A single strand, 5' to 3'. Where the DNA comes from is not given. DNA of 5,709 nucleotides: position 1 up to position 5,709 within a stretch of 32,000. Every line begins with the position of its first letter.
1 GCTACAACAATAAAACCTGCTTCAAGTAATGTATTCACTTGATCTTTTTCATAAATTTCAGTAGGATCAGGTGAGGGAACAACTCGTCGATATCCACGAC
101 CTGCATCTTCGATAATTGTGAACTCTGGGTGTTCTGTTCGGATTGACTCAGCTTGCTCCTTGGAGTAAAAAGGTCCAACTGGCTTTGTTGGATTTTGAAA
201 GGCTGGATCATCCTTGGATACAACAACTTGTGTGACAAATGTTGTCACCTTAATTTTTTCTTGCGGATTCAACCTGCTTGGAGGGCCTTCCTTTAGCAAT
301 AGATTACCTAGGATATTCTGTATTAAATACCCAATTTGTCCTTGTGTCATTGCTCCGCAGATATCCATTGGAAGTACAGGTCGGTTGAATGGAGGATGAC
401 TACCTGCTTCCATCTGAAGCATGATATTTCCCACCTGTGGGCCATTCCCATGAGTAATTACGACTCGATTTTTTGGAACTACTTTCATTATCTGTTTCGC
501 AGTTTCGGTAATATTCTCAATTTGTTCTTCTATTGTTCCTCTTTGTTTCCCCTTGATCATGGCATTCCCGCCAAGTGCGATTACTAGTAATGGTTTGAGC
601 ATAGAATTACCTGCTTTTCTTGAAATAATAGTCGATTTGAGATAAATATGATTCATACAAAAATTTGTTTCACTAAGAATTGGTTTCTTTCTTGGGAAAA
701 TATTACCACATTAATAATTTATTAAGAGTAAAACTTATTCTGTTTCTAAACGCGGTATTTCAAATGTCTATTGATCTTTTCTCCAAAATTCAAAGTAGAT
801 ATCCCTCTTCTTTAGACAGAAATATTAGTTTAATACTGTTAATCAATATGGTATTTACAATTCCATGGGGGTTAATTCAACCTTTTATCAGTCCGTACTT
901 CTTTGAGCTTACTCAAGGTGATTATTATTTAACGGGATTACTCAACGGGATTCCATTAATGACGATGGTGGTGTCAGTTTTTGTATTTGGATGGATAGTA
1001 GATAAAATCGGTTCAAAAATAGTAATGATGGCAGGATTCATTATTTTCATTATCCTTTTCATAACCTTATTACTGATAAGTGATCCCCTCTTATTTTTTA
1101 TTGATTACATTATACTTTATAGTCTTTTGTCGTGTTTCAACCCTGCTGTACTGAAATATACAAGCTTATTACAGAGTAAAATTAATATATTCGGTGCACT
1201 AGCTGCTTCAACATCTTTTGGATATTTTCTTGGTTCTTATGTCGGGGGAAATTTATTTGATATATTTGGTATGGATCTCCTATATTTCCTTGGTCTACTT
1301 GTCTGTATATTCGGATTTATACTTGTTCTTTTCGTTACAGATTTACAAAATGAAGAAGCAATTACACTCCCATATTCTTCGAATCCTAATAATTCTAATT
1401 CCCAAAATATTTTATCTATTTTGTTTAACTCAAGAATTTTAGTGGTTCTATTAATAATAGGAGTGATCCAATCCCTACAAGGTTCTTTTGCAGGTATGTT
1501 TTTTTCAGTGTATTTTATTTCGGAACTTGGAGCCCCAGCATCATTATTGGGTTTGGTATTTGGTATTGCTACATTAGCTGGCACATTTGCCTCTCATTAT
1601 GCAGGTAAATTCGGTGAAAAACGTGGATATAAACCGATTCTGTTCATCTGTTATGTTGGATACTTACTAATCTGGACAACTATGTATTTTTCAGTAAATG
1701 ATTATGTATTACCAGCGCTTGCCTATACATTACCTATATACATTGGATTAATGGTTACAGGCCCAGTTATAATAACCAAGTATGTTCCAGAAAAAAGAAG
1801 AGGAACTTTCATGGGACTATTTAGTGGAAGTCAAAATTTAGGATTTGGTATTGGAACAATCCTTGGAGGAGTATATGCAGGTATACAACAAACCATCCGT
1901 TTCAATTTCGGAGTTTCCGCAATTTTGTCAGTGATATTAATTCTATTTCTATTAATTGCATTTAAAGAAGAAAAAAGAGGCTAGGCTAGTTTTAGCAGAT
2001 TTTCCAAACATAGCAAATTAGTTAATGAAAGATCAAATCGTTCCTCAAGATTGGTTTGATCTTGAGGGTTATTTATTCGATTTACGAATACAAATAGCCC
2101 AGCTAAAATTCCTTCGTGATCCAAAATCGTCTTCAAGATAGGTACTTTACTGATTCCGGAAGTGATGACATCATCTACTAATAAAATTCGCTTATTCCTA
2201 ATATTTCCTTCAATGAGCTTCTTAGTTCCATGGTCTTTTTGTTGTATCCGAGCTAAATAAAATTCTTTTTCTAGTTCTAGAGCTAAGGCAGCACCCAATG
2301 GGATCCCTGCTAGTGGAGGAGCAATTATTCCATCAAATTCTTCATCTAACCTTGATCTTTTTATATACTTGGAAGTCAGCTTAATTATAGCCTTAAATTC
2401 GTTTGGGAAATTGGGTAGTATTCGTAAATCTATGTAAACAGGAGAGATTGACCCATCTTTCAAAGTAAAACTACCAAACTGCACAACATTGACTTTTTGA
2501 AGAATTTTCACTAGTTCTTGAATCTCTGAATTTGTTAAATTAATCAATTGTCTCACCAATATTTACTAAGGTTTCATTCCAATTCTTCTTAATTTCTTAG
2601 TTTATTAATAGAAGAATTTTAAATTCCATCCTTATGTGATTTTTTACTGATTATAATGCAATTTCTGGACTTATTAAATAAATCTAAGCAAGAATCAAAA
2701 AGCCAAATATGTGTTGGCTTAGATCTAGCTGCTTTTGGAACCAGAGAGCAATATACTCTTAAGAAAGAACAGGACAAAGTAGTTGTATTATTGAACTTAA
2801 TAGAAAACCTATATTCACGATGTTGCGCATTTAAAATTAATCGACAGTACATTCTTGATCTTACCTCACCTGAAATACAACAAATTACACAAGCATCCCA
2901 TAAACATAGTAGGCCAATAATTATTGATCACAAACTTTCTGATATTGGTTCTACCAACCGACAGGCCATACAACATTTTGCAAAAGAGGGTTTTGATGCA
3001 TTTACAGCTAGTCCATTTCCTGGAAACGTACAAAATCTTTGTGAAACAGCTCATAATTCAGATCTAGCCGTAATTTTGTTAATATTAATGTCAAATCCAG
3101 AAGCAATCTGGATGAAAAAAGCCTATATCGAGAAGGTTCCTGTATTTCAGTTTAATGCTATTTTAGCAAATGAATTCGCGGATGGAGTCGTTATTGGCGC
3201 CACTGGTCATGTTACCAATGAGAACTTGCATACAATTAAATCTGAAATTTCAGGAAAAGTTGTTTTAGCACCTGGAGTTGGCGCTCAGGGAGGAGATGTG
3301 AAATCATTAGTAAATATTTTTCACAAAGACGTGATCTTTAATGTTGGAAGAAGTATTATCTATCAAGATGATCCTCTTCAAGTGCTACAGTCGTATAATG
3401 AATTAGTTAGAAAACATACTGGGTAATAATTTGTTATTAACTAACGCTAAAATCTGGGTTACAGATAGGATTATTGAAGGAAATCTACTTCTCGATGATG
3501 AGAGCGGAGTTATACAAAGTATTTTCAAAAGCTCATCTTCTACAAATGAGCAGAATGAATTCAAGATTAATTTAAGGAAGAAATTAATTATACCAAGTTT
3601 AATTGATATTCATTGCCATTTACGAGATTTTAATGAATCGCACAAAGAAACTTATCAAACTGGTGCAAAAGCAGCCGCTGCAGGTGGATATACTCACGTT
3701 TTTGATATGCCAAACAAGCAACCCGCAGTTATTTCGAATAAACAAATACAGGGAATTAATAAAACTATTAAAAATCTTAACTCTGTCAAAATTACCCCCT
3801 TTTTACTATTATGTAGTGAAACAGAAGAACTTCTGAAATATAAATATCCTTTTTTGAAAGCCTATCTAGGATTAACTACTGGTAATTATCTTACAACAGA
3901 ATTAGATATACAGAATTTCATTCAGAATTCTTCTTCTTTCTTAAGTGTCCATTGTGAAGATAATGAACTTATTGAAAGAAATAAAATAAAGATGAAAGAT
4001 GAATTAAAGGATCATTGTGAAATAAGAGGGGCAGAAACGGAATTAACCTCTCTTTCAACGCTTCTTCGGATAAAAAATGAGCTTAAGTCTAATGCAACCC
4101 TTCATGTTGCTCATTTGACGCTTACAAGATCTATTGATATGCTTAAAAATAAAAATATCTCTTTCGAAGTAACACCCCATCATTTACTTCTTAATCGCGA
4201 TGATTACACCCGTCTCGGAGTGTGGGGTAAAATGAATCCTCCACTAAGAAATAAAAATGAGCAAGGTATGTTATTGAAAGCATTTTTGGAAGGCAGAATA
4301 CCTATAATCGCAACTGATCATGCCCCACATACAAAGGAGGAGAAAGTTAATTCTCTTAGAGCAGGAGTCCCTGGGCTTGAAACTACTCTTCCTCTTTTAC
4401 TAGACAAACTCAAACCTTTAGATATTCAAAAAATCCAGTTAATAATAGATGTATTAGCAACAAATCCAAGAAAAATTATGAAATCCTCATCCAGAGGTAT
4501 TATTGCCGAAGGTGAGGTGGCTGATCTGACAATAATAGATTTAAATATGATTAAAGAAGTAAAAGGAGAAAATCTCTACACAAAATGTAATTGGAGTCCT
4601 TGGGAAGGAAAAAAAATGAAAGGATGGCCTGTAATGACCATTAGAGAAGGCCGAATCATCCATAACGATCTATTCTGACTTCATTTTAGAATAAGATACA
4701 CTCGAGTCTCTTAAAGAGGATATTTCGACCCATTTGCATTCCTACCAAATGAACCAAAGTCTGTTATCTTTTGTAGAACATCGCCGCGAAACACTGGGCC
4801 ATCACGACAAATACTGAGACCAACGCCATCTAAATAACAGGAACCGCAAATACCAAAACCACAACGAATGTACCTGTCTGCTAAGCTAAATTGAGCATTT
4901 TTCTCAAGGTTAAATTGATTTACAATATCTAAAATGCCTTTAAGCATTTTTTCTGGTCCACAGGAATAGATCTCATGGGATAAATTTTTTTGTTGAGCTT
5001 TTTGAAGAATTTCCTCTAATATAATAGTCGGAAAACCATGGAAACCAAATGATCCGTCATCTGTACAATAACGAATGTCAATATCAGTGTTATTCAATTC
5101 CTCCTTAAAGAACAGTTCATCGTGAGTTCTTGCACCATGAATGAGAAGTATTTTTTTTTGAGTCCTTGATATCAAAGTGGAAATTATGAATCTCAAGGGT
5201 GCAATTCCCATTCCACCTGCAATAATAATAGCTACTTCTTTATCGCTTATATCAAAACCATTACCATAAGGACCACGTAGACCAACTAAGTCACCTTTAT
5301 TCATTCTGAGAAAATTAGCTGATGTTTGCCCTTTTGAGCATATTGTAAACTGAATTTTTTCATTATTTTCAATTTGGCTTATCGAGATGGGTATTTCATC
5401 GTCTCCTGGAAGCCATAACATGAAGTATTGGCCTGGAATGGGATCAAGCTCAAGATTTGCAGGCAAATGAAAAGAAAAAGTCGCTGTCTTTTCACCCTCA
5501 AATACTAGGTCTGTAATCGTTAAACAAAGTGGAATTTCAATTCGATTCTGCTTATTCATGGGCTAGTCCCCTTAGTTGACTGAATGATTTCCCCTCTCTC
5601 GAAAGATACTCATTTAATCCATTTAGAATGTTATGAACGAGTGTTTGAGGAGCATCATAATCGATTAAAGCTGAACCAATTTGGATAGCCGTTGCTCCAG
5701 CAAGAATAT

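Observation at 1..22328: Mirror-image pyrimidine synthesis and degradation cluster joined by a possible carbamoyl-phosphate shuttle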

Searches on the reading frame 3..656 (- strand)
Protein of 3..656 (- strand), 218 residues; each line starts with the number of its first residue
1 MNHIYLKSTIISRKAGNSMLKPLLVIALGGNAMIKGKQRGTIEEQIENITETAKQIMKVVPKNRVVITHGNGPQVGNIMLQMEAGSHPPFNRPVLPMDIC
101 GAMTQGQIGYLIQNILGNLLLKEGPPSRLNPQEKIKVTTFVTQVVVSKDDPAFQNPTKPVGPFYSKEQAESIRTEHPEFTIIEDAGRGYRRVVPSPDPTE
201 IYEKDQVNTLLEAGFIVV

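Call 3: search_protein_families(library=pfam, proteins=[window:3-656:-])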
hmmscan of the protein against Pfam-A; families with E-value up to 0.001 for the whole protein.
window:3-656:- (218 aa): 1 family
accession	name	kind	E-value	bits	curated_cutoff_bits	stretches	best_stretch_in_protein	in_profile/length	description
PF00696.33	AA_kinase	-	2.3e-07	31.3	24.9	1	23-218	2-135/234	Amino acid kinase family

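Call 5: search_protein_families(library=ncbifam, proteins=[window:3-656:-])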
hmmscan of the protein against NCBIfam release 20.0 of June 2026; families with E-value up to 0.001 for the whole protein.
window:3-656:- (218 aa): 4 families
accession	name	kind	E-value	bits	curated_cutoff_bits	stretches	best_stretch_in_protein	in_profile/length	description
TIGR00746.1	arcC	equivalog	1.7e-65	221.1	358.25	1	24-218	3-185/309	carbamate kinase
NF009007.0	PRK12352.1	subfamily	1.7e-61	207.9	266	1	21-218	2-190/316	carbamate kinase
NF009008.0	PRK12354.1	subfamily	1e-54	185.8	361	1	24-218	3-179/308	carbamate kinase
NF006926.0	PRK09411.1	equivalog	1.2e-36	126.4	416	1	24-218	4-180/297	carbamate kinase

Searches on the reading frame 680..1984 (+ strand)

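Call 3: search_protein_families(library=pfam, proteins=[window:680-1984:+])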
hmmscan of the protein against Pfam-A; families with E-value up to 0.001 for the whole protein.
window:680-1984:+ (434 aa): 4 families
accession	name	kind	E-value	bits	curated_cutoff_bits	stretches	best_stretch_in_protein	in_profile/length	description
PF07690.21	MFS_1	-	7.2e-35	121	33.4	2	53-357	2-306/347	Major Facilitator Superfamily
PF12832.13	MFS_1_like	-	8.3e-23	81.5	25.2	1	64-403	16-365/373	MFS_1 like family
PF13347.12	MFS_2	-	4.6e-08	32.5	27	1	51-147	227-325/427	MFS/sugar transport protein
PF00083.30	Sugar_tr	-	1.6e-06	27.7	22.3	1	281-426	39-190/452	Sugar (and other) transporter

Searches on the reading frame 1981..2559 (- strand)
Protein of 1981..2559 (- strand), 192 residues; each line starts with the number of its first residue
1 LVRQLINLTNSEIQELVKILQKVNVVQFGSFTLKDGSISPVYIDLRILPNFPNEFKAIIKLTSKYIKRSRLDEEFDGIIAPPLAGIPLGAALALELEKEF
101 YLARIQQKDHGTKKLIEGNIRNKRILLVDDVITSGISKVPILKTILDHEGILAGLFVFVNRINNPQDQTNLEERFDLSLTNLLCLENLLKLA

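Call 3: search_protein_families(library=pfam, proteins=[window:1981-2559:-])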
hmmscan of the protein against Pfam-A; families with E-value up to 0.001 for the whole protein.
window:1981-2559:- (192 aa): 1 family
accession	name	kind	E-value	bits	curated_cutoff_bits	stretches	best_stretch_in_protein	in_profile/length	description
PF00156.33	Pribosyltran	-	1.7e-09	37.6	26.3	1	52-143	9-108/158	Phosphoribosyl transferase domain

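Call 5: search_protein_families(library=ncbifam, proteins=[window:1981-2559:-])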
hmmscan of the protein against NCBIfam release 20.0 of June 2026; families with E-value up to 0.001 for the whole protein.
window:1981-2559:- (192 aa): 9 families
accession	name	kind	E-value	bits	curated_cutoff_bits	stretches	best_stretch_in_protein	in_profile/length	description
TIGR00336.1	pyrE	equivalog_domain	1.2e-28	100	106.8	1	19-186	2-171/173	orotate phosphoribosyltransferase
NF001729.0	PRK00455.1-3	equivalog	6e-21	74.8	245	1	15-190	15-193/231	orotate phosphoribosyltransferase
NF004034.0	PRK05500.1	equivalog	7.2e-17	61.1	656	1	6-160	280-431/478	bifunctional orotidine-5'-phosphate decarboxylase/orotate phosphoribosyltransferase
NF010382.0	PRK13809.1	equivalog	4.2e-15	55.7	208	1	14-190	11-183/210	orotate phosphoribosyltransferase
TIGR01367.1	pyrE_Therm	equivalog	2.6e-12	46.7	150.25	1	17-170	3-153/187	orotate phosphoribosyltransferase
NF002620.0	PRK02277.1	subfamily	2.4e-08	33.9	115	1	40-161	54-180/201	orotate phosphoribosyltransferase-like protein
NF006328.0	PRK08558.1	equivalog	4.3e-07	29.8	184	0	57-119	94-155/238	adenine phosphoribosyltransferase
NF005592.0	PRK07322.1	subfamily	2.5e-06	27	143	0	119-150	117-148/180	adenine phosphoribosyltransferase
NF040646.1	HPT_Archaea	equivalog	4.9e-05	23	200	0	71-178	50-167/184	hypoxanthine/guanine phosphoribosyltransferase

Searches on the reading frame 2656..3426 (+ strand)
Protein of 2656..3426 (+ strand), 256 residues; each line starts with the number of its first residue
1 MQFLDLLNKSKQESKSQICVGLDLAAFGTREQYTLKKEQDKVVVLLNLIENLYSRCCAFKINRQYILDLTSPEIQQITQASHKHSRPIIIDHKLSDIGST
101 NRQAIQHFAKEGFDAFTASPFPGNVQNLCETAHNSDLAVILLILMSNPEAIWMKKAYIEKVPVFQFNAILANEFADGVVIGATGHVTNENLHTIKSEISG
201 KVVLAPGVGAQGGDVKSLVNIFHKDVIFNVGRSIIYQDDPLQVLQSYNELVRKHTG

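Call 3: search_protein_families(library=pfam, proteins=[window:2656-3426:+])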
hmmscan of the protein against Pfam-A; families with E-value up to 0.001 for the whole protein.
window:2656-3426:+ (256 aa): 2 families
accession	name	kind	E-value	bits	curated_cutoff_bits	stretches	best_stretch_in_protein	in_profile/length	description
PF00215.30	OMPdecase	-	1.8e-24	87.3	27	1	17-247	2-221/221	Orotidine 5'-phosphate decarboxylase / HUMPS family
PF25601.1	AAA_lid_14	-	0.00039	20.6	27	0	87-133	8-54/87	AAA+ ATPase lid domain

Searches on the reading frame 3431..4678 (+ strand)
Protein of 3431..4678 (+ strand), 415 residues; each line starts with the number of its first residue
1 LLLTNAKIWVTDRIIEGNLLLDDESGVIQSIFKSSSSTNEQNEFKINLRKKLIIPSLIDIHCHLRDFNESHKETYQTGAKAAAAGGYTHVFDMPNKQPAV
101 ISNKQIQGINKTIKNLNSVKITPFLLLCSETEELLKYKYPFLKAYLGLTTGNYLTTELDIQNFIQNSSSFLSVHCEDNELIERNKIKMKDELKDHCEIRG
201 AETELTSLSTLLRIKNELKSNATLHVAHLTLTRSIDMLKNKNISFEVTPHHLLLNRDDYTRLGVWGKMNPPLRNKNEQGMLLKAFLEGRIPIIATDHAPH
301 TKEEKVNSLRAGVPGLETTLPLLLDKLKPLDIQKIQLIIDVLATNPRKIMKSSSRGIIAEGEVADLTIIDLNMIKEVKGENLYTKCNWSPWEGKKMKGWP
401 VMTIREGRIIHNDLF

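Call 3: search_protein_families(library=pfam, proteins=[window:3431-4678:+])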
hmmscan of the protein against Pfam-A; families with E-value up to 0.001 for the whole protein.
window:3431-4678:+ (415 aa): 2 families
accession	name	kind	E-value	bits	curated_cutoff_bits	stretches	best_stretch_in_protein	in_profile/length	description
PF01979.26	Amidohydro_1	-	5.5e-11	42.7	25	1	53-409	2-344/345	Amidohydrolase family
PF07969.17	Amidohydro_3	-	3.6e-06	27.2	29.7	1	338-411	412-472/472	Amidohydrolase family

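Call 5: search_protein_families(library=ncbifam, proteins=[window:3431-4678:+])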
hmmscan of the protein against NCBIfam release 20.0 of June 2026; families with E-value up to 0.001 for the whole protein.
window:3431-4678:+ (415 aa): 40 families (the best 25 are shown)
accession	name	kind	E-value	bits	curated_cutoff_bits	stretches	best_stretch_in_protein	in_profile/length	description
TIGR00857.1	pyrC_multi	subfamily_domain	1.1e-94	317.7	279.05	1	37-413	20-411/412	dihydroorotase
NF003271.0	PRK04250.1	equivalog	7.5e-90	301.5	405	1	4-412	6-389/407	dihydroorotase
NF002668.0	PRK02382.1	equivalog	8e-86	288.4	452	1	26-412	21-412/436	dihydroorotase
NF005751.0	PRK07575.1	equivalog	2.1e-78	263.8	529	1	2-412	6-421/440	dihydroorotase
NF006837.0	PRK09357.1-2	equivalog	1.9e-73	247.5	575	1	1-412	3-423/428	dihydroorotase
NF006559.0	PRK09060.1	equivalog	5.1e-72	242.6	482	1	26-410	30-421/444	dihydroorotase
NF006688.0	PRK09236.1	equivalog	3.5e-69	233.7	535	1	1-412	4-427/444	dihydroorotase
NF002284.0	PRK01211.1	subfamily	4.8e-64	216.8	462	1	22-396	19-375/409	dihydroorotase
NF006841.0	PRK09357.2-2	equivalog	1.9e-57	194.9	640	1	46-412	40-418/421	dihydroorotase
NF006839.0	PRK09357.1-4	equivalog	2.2e-55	188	576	1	30-412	28-421/422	dihydroorotase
NF006836.0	PRK09357.1-1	equivalog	5.6e-53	180.2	538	2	220-412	224-425/432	dihydroorotase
NF006842.0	PRK09357.2-3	equivalog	3.3e-52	177.6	695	1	17-411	21-438/440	dihydroorotase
NF001541.2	PRK00369.1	equivalog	3.2e-51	174.1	310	1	15-412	3-384/400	dihydroorotase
NF006844.0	PRK09357.2-5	equivalog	2e-50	172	701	1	23-413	26-422/422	dihydroorotase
NF006845.0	PRK09357.2-6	equivalog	2.2e-49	168.3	728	1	16-413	18-427/428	dihydroorotase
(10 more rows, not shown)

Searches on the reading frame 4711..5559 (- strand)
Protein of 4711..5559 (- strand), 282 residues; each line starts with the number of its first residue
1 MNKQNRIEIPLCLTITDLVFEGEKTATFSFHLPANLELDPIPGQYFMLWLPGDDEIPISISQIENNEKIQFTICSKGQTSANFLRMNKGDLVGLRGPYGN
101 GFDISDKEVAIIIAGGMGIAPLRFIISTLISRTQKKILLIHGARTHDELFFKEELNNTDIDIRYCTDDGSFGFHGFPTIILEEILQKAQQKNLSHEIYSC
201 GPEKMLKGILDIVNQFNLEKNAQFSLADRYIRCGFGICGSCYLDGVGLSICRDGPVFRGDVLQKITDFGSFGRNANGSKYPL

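Call 3: search_protein_families(library=pfam, proteins=[window:4711-5559:-])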
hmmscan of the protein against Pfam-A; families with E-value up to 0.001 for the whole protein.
window:4711-5559:- (282 aa): 3 families
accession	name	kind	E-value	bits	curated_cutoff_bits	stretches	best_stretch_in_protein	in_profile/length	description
PF00175.26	NAD_binding_1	-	3.8e-12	47.3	22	1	113-209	2-107/109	Oxidoreductase NAD-binding domain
PF10418.14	DHODB_Fe-S_bind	-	2.2e-09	37.3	23.9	1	229-261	2-39/41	Iron-sulfur cluster binding domain of dihydroorotate dehydrogenase B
PF00970.30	FAD_binding_6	-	0.00024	21.8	21.1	1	22-100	11-96/99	Oxidoreductase FAD-binding domain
